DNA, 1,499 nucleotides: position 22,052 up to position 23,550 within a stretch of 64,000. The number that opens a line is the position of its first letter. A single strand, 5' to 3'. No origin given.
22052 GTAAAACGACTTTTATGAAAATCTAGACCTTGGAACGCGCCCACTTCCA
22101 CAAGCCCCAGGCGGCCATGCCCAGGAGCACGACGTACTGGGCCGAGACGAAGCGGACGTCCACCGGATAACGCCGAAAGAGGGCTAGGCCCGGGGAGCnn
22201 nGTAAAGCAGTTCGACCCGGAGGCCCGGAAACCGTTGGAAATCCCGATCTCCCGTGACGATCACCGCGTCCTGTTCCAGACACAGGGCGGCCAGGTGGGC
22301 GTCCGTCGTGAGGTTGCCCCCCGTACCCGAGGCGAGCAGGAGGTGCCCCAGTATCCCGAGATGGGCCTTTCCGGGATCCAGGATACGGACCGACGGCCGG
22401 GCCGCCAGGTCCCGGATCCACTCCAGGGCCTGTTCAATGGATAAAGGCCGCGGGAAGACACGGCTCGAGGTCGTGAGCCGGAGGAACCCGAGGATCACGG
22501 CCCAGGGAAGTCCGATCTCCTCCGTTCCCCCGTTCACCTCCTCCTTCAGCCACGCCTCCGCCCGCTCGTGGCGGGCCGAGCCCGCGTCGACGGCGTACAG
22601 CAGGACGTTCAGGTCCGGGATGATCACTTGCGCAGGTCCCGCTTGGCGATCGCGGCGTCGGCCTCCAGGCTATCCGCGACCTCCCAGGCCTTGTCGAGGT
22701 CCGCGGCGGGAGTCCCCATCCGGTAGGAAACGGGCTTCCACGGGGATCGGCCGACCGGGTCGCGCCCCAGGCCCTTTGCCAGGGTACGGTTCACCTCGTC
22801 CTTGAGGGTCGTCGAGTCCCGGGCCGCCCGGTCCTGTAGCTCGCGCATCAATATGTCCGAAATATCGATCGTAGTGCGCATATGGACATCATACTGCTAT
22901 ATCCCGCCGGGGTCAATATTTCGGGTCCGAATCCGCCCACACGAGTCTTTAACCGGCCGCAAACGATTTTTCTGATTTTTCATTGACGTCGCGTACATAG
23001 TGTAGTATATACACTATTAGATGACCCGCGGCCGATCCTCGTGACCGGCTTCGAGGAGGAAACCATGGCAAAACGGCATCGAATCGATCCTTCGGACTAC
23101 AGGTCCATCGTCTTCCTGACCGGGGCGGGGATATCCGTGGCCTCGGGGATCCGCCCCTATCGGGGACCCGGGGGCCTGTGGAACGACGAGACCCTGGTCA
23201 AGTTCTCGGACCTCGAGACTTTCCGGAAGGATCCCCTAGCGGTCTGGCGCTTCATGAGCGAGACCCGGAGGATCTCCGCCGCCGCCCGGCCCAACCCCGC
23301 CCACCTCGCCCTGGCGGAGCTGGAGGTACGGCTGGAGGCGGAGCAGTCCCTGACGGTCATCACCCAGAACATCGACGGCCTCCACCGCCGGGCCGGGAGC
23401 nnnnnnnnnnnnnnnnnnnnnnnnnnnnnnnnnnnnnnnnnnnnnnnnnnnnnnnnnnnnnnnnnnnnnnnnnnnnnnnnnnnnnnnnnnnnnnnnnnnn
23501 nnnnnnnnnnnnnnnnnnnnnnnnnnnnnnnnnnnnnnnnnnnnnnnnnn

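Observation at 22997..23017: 21-bp palindrome overlapping the -10 of the sirtuin-operon promoter: candidate operator for the NrtR-like regulator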

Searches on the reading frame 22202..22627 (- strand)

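Call 8: search_protein_families(library=pfam, proteins=[window:22202-22627:-], max_evalue=0.001)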
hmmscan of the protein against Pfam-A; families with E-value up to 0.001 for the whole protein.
window:22202-22627:- (142 aa): 1 family
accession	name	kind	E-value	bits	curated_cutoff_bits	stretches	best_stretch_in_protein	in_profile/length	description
PF01850.27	PIN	-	1.4e-13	52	23.6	1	2-134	1-118/120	PIN domain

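Call 51: search_protein_families(library=ncbifam, proteins=[window:22202-22627:-], max_evalue=0.00001)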
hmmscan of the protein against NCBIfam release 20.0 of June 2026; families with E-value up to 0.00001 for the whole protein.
window:22202-22627:- (142 aa): 1 family
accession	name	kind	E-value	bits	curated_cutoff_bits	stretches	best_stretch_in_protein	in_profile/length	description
TIGR00028.1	Mtu_PIN_fam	subfamily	3e-34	118.3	73.6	1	1-141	2-140/143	TA system VapC family ribonuclease toxin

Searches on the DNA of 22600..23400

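Call 46: search_rna_families(source=window, start=22600, end=23400, threshold=evalue, max_evalue=1)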
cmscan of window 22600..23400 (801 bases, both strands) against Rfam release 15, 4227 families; matches with E-value up to 1: 0.
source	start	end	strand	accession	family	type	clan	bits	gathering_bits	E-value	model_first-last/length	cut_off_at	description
